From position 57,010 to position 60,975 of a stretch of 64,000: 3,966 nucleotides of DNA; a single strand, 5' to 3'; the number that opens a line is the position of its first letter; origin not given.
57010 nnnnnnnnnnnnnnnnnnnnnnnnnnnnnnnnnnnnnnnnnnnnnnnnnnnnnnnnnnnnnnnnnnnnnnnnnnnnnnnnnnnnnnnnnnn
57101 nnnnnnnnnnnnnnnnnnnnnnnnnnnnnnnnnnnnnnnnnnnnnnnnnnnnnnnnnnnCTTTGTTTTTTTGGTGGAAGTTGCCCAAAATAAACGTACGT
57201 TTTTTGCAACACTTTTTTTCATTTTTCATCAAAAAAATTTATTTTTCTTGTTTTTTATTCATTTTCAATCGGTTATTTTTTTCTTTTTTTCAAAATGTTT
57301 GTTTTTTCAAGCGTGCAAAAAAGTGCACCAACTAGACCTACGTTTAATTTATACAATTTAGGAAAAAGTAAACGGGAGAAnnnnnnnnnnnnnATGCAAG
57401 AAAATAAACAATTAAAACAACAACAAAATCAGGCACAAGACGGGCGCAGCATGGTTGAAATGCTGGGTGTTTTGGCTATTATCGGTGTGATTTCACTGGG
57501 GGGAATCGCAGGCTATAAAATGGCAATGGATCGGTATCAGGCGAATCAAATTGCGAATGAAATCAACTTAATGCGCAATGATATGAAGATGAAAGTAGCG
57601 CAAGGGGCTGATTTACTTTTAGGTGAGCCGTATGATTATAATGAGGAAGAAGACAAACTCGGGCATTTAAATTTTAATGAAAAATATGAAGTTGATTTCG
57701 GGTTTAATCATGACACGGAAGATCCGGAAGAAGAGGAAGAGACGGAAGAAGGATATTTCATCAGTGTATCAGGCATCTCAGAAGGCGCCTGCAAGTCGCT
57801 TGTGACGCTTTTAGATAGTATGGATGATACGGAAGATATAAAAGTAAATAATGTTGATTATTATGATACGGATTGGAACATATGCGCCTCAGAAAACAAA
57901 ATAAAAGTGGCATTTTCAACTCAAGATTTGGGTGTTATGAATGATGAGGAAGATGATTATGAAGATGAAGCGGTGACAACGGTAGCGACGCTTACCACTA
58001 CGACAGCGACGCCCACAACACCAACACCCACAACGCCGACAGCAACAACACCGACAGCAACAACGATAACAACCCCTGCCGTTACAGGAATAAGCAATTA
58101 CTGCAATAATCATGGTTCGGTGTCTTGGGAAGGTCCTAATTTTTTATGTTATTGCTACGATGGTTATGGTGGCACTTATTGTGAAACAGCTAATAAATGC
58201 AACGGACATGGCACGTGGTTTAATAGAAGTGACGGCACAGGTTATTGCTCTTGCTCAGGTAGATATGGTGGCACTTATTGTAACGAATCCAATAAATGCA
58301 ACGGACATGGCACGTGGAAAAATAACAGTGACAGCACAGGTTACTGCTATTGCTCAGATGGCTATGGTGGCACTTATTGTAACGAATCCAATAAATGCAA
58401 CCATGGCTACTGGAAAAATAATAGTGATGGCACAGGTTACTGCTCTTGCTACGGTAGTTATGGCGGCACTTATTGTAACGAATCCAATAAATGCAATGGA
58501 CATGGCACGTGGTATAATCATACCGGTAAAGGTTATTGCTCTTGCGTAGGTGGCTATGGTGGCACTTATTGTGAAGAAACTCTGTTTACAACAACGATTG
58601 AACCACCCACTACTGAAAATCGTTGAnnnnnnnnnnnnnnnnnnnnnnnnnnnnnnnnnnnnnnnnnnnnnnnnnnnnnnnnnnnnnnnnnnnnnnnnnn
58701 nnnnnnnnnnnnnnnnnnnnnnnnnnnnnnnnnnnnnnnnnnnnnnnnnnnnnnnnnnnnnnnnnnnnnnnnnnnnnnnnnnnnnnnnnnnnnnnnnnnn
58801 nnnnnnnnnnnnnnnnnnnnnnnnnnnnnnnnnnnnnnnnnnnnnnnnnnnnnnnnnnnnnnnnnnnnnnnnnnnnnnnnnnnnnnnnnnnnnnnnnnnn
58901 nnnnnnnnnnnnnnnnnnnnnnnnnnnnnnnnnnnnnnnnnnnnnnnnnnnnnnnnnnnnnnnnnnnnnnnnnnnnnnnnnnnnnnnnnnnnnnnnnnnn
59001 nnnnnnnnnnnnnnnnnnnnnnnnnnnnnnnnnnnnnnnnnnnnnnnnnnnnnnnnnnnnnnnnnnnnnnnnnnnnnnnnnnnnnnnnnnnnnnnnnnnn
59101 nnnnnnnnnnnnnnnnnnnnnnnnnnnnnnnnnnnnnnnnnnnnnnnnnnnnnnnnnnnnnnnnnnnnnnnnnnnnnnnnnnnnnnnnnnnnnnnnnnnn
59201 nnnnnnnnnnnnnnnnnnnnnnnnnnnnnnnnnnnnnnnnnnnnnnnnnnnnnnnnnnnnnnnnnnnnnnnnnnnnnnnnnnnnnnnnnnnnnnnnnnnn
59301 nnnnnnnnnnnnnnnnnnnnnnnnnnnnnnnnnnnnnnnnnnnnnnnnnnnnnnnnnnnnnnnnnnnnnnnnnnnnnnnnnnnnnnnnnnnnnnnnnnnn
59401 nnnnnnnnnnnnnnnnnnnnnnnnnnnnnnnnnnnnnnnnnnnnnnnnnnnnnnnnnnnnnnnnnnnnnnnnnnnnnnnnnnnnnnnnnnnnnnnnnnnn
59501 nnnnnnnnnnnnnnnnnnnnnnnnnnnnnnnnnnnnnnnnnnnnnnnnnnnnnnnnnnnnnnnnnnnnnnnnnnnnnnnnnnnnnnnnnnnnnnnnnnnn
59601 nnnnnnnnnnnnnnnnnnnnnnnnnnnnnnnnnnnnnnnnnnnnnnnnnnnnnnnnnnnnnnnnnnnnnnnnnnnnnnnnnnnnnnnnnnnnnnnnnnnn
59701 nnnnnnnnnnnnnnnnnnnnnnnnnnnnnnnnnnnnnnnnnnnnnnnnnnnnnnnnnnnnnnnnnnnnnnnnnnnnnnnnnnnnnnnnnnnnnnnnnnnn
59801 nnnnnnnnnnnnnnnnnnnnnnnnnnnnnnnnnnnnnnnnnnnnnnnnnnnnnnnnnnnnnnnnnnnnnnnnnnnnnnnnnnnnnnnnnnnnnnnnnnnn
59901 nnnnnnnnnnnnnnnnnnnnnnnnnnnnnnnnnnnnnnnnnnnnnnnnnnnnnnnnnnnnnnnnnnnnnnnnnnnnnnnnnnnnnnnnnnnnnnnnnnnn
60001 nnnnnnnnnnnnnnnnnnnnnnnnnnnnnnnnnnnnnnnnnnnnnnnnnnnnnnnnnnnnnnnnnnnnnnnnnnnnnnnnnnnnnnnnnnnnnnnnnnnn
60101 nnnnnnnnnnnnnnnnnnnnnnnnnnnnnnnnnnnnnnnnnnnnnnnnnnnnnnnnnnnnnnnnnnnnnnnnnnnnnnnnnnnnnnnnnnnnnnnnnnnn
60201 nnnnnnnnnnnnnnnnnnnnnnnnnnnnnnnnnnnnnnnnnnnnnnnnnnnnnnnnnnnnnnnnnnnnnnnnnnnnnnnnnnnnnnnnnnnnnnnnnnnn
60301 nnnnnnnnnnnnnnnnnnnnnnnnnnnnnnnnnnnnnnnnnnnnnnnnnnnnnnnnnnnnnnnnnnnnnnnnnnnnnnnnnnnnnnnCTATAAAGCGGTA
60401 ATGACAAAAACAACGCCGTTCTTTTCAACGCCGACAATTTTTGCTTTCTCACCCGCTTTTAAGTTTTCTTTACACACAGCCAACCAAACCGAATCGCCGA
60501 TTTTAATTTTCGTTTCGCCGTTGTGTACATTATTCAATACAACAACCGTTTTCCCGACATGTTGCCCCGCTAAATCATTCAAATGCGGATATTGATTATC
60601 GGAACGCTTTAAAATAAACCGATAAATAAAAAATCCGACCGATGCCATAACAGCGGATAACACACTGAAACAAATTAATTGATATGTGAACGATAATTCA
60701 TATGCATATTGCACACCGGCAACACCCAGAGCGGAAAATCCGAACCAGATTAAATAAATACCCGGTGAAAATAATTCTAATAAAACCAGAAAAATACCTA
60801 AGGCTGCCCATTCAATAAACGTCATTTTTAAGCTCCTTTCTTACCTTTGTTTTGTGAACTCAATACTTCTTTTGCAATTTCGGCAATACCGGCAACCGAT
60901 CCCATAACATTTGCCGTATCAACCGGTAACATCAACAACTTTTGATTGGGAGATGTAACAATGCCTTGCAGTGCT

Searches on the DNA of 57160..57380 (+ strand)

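Call 96: search_dna_similar(query=window:57160-57380:+, collection=plasmids, mode=distant, max_rows=8)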
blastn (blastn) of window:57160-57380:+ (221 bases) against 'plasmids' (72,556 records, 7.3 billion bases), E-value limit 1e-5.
No match.

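Call 97: search_dna_similar(query=window:57160-57380:+, collection=phages, mode=distant, max_rows=8)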
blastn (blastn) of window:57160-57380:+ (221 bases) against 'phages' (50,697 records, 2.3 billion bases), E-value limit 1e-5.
No match.

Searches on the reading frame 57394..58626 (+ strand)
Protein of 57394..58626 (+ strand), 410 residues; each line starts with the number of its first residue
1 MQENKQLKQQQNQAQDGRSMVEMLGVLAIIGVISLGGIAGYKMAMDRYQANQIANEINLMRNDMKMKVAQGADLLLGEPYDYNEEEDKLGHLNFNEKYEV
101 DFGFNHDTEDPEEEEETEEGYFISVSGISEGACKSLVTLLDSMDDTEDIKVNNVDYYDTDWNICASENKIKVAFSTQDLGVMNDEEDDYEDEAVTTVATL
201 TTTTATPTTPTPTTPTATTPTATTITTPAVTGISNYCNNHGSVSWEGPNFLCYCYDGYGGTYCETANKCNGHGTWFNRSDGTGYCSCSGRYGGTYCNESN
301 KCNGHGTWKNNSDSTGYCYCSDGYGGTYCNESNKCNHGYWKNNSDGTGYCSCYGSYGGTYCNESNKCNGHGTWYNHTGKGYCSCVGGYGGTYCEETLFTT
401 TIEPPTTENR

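Call 26: search_protein_families(library=pfam, proteins=[window:57394-58626:+], max_evalue=0.01)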
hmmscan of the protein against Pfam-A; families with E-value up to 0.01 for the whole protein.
window:57394-58626:+ (410 aa): 4 families
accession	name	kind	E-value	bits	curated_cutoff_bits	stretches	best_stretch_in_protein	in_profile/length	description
PF25024.1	EGF_TEN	-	8e-06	26.1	65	1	235-395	32-190/234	Teneurin EGF domain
PF00053.31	EGF_laminin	-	1.7e-05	25.3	21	1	301-344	2-43/49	Laminin EGF domain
PF21700.4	EGF_DL_JAG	-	0.00024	21.5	27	0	318-331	11-24/26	Delta-like/Jagged, EGF-like domain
PF19232.4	DUF5885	-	0.0037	17.2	33.2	0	347-390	206-247/265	Family of unknown function (DUF5885)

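Call 93: find_encoding_contigs(protein=window:57394-58626:+, flank=3000, max_places=10)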
Protein window:57394-58626:+ (410 aa): no gene with exactly this product is on record in the collection.

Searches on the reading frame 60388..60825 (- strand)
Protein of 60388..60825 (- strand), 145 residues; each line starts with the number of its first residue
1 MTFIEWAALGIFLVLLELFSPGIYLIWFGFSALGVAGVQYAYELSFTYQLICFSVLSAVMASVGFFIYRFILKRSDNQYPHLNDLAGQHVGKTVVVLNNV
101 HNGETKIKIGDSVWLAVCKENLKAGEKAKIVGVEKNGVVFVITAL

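Call 26: search_protein_families(library=pfam, proteins=[window:60388-60825:-], max_evalue=0.01)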
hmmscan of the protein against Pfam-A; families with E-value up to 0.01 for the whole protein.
window:60388-60825:- (145 aa): 1 family
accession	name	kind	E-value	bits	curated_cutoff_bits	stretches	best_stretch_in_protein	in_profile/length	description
PF01957.25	NfeD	-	9.7e-09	35.7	29.1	1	88-135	3-50/57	NfeD-like C-terminal, partner-binding domain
